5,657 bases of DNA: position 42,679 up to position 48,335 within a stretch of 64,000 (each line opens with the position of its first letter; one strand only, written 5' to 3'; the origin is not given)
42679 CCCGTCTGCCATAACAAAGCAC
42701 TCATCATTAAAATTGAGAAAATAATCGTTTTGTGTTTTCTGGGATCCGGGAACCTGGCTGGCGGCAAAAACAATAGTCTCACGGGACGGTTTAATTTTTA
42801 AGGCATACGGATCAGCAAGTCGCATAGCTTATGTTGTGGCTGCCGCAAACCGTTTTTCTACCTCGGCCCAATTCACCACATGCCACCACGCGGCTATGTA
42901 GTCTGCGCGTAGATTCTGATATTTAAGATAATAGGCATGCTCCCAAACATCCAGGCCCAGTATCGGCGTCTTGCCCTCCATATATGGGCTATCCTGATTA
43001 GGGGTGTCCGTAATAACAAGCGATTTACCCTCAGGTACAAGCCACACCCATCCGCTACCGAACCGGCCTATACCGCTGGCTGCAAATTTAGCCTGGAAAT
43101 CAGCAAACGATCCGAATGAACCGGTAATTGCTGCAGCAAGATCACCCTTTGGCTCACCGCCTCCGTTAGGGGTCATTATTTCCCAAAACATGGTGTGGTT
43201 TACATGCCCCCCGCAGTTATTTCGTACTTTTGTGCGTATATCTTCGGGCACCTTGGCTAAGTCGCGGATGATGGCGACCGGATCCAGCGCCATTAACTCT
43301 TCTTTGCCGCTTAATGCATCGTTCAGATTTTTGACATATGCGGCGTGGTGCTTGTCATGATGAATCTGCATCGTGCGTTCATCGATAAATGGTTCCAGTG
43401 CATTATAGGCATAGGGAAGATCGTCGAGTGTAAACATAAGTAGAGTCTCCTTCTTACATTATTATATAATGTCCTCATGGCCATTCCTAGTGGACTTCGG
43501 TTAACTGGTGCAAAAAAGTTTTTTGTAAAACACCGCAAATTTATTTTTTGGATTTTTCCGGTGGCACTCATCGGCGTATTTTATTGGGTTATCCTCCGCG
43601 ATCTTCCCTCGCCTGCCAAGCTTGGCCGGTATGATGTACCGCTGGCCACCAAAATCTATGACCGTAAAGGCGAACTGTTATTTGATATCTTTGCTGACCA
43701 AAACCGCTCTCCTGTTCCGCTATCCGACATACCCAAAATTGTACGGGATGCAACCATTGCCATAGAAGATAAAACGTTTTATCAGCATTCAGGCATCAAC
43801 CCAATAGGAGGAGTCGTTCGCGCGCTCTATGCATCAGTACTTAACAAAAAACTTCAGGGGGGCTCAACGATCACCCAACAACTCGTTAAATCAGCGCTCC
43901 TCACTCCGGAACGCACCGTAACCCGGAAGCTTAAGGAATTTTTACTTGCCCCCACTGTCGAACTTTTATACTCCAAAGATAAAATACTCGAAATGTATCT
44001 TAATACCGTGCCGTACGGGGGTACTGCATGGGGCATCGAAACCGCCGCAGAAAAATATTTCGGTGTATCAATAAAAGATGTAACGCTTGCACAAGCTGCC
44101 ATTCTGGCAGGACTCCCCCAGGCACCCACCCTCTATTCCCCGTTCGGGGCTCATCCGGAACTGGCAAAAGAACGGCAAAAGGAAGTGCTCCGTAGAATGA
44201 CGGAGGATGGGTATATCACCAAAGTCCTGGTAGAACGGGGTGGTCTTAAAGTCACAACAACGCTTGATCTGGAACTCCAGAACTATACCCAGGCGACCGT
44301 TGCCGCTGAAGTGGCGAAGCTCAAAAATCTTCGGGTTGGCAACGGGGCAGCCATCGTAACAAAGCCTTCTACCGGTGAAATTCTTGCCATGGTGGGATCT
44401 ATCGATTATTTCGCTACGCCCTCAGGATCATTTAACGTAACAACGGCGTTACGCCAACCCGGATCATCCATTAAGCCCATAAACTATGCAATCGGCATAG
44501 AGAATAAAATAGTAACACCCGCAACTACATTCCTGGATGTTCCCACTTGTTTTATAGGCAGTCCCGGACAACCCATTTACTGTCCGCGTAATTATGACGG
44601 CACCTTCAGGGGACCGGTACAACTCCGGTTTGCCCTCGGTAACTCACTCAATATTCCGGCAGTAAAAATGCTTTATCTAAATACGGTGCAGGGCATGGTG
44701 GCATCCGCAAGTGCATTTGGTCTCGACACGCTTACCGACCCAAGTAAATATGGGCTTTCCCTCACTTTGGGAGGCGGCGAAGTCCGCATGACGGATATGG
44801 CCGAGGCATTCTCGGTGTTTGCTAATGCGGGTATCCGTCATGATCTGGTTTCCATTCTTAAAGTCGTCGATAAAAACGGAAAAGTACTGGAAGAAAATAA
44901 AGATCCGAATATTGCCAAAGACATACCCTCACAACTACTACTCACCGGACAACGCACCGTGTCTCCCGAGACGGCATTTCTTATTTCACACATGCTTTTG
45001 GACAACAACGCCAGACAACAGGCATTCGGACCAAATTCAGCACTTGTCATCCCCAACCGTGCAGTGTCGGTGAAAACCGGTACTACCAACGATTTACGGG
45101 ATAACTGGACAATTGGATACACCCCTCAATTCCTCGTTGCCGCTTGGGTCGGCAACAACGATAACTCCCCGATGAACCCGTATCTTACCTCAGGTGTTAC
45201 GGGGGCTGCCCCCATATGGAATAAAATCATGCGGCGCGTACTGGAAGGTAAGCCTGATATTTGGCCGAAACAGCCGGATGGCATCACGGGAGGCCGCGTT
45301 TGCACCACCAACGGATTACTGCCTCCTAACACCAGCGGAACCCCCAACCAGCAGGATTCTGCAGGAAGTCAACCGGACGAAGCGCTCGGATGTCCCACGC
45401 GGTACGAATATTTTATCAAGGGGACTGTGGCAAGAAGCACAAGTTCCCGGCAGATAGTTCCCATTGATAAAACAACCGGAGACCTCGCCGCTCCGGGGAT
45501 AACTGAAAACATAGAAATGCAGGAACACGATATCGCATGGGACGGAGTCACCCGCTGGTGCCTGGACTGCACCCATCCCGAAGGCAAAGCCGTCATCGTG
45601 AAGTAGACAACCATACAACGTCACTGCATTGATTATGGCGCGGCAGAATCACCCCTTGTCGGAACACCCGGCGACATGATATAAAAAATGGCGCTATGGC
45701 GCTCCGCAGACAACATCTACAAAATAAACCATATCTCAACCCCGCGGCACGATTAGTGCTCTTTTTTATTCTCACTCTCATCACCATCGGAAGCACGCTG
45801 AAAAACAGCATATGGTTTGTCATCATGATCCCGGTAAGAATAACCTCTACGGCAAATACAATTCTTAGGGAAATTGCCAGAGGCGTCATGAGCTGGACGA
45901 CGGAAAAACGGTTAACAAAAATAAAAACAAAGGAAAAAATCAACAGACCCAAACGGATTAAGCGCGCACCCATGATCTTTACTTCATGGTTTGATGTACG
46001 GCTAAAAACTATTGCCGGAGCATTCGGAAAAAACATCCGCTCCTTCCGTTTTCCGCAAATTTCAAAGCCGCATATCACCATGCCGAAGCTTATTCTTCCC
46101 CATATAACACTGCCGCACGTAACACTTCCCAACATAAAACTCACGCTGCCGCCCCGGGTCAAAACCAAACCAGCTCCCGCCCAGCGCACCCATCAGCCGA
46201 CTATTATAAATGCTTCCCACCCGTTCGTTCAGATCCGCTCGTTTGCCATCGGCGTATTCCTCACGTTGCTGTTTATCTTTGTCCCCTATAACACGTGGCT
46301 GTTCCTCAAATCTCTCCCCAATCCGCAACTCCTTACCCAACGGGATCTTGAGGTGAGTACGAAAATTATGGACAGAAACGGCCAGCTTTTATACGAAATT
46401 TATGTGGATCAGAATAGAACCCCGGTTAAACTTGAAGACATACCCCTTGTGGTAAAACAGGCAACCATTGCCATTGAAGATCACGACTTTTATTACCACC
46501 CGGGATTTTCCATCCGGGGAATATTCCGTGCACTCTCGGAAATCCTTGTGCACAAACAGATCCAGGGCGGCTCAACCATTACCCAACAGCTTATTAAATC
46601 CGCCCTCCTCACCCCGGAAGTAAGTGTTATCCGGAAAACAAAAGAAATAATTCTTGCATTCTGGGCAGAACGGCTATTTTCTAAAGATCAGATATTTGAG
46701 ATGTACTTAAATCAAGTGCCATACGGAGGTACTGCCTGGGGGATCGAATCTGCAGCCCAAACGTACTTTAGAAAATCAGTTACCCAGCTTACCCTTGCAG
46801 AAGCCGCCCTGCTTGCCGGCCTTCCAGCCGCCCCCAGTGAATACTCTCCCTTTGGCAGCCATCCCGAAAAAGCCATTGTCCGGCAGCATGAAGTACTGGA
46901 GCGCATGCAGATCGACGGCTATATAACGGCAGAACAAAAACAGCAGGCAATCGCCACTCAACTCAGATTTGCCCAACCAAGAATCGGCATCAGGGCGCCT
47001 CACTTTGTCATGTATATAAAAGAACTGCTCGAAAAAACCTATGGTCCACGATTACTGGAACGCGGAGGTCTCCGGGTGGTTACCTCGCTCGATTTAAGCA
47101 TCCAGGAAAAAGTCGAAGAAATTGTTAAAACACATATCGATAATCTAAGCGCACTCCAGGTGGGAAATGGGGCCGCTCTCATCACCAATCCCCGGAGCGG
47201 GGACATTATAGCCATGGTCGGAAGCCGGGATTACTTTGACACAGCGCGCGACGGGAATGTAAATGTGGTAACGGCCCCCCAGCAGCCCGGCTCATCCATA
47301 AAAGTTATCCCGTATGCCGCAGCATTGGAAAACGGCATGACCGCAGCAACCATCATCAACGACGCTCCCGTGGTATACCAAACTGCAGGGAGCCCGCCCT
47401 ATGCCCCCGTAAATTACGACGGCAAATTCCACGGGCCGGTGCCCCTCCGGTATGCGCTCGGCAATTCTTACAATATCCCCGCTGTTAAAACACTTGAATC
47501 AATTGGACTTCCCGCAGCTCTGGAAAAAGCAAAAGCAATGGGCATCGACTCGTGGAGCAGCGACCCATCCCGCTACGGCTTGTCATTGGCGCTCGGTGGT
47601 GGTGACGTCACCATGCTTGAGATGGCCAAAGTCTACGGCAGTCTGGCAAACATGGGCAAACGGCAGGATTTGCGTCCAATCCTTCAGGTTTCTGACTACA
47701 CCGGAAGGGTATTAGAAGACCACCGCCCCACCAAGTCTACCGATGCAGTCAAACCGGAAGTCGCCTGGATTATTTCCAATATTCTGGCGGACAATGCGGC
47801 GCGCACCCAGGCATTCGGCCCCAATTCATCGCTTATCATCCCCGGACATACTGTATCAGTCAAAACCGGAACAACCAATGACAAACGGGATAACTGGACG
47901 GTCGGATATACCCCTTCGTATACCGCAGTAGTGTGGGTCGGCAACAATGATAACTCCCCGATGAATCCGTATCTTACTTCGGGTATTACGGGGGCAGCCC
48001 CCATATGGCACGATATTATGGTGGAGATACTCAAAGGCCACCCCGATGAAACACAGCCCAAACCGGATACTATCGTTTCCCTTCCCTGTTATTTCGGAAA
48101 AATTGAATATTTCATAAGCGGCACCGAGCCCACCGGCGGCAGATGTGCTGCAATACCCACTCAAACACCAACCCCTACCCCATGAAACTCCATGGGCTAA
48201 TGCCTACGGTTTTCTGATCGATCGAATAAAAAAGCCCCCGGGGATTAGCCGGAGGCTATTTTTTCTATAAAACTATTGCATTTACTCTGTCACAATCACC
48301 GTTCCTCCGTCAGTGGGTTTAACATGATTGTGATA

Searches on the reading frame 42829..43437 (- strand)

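Call 11: search_protein_families(library=pfam, proteins=[window:42829-43437:-], max_evalue=0.001)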
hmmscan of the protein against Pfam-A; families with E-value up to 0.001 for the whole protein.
window:42829-43437:- (202 aa): 2 families
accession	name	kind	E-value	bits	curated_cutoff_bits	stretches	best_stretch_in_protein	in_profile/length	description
PF02777.23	Sod_Fe_C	-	1.5e-40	137.8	20.9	1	96-196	1-102/102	Iron/manganese superoxide dismutases, C-terminal domain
PF00081.27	Sod_Fe_N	-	2.6e-29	101.9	27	1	2-88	2-81/82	Iron/manganese superoxide dismutases, alpha-hairpin domain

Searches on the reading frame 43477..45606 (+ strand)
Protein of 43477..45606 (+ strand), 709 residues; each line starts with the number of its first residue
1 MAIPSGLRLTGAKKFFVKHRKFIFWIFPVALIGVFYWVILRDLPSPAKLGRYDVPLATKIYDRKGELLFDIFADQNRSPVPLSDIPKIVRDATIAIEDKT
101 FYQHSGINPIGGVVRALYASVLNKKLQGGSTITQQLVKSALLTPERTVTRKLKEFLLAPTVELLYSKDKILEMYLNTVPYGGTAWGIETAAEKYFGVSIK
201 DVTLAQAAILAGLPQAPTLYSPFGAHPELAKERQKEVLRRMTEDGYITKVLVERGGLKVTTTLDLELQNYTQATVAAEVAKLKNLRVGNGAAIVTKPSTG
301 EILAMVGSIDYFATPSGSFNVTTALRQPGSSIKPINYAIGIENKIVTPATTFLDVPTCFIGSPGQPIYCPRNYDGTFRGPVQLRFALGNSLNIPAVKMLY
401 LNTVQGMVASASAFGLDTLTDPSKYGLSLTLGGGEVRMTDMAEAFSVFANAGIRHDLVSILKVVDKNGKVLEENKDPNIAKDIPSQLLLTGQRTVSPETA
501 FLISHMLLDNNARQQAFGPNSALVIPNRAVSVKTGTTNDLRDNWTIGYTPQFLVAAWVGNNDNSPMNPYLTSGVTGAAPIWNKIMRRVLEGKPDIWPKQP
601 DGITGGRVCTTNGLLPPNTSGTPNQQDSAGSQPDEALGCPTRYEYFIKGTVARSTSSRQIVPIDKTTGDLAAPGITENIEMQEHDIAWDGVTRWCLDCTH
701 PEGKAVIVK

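Call 11: search_protein_families(library=pfam, proteins=[window:43477-45606:+], max_evalue=0.001)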
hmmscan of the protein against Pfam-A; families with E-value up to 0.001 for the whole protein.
window:43477-45606:+ (709 aa): 2 families
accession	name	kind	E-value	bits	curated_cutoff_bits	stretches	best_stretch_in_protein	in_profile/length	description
PF00912.28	Transgly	-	3.2e-59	199.8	27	1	70-241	7-177/178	Transglycosylase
PF00905.27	Transpeptidase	-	1.2e-17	64.6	22.1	1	290-585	1-298/299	Penicillin binding protein transpeptidase domain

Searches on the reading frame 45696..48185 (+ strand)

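Call 12: search_protein_families(library=pfam, proteins=[window:45696-48185:+], max_evalue=0.001)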
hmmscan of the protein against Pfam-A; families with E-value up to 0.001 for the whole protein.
window:45696-48185:+ (829 aa): 2 families
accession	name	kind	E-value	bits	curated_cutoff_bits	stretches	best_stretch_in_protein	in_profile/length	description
PF00912.28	Transgly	-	1.6e-58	197.5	27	1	229-405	2-178/178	Transglycosylase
PF00905.27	Transpeptidase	-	2.4e-27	96.4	22.1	1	492-775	1-298/299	Penicillin binding protein transpeptidase domain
